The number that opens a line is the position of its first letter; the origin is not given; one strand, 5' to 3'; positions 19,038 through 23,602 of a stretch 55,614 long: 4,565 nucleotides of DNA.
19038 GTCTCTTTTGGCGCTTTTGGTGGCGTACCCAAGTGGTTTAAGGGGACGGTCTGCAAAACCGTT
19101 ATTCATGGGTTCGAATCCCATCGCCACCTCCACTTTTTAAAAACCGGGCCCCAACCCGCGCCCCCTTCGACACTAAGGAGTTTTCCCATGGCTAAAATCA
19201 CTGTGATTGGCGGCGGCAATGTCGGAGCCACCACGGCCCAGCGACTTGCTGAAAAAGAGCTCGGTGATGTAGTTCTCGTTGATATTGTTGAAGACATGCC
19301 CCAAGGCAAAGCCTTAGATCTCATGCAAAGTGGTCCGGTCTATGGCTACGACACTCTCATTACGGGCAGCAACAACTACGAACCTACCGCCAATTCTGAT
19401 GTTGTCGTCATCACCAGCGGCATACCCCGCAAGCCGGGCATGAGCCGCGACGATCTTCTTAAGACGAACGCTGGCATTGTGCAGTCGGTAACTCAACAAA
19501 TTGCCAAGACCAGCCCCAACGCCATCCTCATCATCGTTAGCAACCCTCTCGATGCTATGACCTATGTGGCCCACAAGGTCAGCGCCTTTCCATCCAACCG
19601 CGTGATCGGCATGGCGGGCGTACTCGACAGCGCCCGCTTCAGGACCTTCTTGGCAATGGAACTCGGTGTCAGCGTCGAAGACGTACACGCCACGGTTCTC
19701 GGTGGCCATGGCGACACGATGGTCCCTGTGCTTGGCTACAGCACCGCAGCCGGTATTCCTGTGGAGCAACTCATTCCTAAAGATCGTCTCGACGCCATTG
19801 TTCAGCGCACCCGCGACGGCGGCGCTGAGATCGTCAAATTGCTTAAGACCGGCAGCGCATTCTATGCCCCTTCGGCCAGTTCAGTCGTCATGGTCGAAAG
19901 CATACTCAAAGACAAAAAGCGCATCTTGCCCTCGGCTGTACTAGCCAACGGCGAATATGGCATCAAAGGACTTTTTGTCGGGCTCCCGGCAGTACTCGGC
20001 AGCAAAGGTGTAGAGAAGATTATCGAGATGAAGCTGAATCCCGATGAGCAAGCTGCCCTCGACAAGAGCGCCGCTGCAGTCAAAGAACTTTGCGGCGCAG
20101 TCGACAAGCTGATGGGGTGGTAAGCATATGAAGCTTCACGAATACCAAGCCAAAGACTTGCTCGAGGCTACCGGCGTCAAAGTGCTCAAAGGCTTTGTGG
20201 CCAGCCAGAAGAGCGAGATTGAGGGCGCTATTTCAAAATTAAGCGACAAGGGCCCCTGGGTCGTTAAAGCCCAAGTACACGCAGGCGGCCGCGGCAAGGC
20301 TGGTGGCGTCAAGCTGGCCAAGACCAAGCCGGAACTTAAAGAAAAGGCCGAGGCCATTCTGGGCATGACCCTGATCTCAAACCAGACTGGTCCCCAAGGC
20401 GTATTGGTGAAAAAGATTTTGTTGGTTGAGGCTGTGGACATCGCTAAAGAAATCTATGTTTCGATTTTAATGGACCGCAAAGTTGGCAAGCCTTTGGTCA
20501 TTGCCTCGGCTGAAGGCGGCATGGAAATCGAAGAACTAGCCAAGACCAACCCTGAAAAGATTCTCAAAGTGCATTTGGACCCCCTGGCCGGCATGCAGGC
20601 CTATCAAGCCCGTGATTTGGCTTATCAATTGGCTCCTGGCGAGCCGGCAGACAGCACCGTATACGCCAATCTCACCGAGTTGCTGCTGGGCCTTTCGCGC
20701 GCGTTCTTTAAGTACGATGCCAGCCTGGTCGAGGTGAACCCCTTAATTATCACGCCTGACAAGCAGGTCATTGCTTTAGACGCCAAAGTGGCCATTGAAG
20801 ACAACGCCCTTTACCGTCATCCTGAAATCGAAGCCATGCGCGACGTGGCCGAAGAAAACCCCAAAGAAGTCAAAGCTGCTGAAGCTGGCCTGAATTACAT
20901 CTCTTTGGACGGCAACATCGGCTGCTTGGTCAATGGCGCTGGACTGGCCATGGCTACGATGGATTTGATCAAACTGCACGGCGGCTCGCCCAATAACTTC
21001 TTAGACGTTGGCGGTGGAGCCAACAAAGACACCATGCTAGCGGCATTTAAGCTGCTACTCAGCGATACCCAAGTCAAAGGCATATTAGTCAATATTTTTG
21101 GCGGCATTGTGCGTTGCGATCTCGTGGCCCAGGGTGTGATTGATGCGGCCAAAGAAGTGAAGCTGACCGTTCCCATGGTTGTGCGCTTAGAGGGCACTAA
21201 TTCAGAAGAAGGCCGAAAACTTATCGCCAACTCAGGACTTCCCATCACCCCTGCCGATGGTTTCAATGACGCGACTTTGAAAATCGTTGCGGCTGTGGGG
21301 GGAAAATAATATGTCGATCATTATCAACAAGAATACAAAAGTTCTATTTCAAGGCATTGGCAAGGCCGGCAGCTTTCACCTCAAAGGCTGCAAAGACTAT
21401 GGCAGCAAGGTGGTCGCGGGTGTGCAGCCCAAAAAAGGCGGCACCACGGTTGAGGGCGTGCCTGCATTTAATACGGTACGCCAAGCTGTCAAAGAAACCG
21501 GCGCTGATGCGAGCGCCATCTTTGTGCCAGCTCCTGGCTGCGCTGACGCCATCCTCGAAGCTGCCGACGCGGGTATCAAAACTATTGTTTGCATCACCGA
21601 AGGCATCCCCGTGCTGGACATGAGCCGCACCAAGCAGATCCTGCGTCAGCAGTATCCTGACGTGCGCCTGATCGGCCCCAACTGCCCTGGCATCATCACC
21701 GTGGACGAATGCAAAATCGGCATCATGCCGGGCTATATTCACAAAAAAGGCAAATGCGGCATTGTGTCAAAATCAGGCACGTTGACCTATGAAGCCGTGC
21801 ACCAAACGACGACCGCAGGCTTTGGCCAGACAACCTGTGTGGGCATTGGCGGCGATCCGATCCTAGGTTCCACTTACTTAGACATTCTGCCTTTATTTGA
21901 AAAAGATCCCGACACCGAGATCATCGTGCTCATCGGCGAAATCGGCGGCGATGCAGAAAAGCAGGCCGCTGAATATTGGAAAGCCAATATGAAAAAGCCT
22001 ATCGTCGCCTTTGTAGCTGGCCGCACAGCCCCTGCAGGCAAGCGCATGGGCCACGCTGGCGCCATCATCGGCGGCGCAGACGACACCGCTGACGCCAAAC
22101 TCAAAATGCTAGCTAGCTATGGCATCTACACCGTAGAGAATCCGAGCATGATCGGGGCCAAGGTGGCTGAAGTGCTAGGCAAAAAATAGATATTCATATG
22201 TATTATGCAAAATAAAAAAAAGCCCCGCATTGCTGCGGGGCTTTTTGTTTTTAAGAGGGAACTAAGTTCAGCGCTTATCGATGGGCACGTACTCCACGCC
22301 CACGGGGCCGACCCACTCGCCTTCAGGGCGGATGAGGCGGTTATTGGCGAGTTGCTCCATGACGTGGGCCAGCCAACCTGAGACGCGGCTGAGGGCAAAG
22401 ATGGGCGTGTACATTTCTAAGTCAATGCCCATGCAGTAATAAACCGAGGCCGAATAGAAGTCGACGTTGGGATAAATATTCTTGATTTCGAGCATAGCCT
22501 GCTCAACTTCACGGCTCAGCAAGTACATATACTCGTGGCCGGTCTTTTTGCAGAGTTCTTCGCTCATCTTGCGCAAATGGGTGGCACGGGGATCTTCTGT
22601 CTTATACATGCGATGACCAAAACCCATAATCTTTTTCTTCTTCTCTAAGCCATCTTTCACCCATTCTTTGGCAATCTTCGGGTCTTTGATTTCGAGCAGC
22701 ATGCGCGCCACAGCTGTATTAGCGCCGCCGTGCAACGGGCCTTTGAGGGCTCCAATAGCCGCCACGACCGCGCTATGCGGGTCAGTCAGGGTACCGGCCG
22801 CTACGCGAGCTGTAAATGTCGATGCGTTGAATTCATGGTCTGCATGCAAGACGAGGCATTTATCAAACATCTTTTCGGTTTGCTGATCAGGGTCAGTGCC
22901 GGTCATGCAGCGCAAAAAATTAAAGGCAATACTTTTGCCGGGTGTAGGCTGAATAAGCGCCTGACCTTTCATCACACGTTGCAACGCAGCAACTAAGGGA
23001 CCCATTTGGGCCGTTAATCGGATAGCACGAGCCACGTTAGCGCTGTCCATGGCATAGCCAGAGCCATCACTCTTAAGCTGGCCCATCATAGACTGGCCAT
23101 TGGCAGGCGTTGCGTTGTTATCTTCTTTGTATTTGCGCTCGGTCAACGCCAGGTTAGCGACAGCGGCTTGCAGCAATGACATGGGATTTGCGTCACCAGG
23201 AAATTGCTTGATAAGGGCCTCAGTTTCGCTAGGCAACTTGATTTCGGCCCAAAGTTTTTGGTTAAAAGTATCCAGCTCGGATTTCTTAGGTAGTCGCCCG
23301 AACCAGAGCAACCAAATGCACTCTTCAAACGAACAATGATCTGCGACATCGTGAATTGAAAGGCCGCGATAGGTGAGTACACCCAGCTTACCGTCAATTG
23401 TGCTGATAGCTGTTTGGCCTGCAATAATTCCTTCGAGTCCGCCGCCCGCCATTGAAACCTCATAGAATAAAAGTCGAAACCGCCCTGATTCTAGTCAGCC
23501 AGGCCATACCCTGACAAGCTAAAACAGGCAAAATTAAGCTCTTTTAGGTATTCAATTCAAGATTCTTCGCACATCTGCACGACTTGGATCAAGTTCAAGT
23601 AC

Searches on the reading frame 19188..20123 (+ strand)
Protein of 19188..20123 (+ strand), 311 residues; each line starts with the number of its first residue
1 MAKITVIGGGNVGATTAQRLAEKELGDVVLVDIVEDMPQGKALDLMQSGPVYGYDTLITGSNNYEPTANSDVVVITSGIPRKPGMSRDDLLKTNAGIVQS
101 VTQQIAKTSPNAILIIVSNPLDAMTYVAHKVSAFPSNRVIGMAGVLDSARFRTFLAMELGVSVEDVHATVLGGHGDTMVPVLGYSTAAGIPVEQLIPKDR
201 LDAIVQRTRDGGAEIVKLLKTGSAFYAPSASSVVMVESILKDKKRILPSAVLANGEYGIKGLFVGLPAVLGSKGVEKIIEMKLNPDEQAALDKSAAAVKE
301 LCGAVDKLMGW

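Call 8: search_protein_families(library=pfam, proteins=[window:19188-20123:+], max_evalue=0.00001)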
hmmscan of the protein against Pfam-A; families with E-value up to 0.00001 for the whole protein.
window:19188-20123:+ (311 aa): 2 families
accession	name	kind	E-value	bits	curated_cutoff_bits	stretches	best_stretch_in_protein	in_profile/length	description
PF00056.29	Ldh_1_N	-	5.3e-43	146.9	27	1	3-141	2-141/141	lactate/malate dehydrogenase, NAD binding domain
PF02866.23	Ldh_1_C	-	5.9e-35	121.3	22.6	1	146-300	3-165/174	lactate/malate dehydrogenase, alpha/beta C-terminal domain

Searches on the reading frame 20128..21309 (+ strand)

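Call 8: search_protein_families(library=pfam, proteins=[window:20128-21309:+], max_evalue=0.00001)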
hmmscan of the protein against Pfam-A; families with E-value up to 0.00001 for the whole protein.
window:20128-21309:+ (393 aa): 4 families
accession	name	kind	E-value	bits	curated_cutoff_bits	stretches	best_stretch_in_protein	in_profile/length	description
PF08442.15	ATP-grasp_2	-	2.9e-70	236.4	29.5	1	2-207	1-201/202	ATP-grasp domain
PF00549.24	Ligase_CoA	-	9.3e-33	113.5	24.5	1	267-383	1-124/128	CoA-ligase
PF13549.11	ATP-grasp_5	-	1.7e-12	47.6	27.6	1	3-223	10-221/221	ATP-grasp domain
PF24948.1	Citrate_synth_N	-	8e-11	42.2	83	1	32-230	36-227/232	ATP-citrate synthase ATP-grasp domain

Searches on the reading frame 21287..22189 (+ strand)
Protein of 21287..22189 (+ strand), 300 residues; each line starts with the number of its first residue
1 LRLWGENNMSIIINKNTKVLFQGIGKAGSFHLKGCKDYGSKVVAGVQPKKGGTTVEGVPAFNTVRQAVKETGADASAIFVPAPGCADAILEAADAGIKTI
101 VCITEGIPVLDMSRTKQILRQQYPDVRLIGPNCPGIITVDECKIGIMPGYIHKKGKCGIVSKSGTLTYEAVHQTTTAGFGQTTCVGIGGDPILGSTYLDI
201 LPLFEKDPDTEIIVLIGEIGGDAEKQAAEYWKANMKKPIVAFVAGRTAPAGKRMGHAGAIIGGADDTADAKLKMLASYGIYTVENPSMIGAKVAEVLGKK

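Call 8: search_protein_families(library=pfam, proteins=[window:21287-22189:+], max_evalue=0.00001)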
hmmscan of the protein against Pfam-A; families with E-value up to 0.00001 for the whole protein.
window:21287-22189:+ (300 aa): 4 families
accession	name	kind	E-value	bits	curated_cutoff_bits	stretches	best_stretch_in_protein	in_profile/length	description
PF02629.25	CoA_binding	-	2.1e-27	96.1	22.3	1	14-106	1-97/97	CoA binding domain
PF00549.24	Ligase_CoA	-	5.4e-22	78.7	24.5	1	160-275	1-122/128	CoA-ligase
PF13607.11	Succ_CoA_lig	-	5.8e-14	52.4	27.4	1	154-285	1-127/138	Succinyl-CoA ligase like flavodoxin domain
PF13380.12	CoA_binding_2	-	2.1e-06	28.6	22.8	1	26-137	14-114/116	CoA binding domain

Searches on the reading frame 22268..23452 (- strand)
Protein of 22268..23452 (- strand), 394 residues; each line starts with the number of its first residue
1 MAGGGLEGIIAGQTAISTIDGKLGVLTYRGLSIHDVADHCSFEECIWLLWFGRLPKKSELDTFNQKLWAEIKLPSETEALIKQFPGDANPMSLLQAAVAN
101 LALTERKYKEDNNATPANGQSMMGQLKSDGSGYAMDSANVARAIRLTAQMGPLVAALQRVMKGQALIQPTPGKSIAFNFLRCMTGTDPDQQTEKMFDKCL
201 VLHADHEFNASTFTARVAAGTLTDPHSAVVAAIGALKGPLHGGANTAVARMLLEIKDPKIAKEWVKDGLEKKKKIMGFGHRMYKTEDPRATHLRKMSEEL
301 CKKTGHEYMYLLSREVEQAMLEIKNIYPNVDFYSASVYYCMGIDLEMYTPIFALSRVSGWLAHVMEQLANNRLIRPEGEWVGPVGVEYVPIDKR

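Call 8: search_protein_families(library=pfam, proteins=[window:22268-23452:-], max_evalue=0.00001)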
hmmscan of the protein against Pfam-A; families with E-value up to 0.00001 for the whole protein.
window:22268-23452:- (394 aa): 1 family
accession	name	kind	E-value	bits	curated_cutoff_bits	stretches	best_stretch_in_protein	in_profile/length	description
PF00285.26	Citrate_synt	-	6.2e-128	427.2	27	1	5-376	1-356/357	Citrate synthase, C-terminal domain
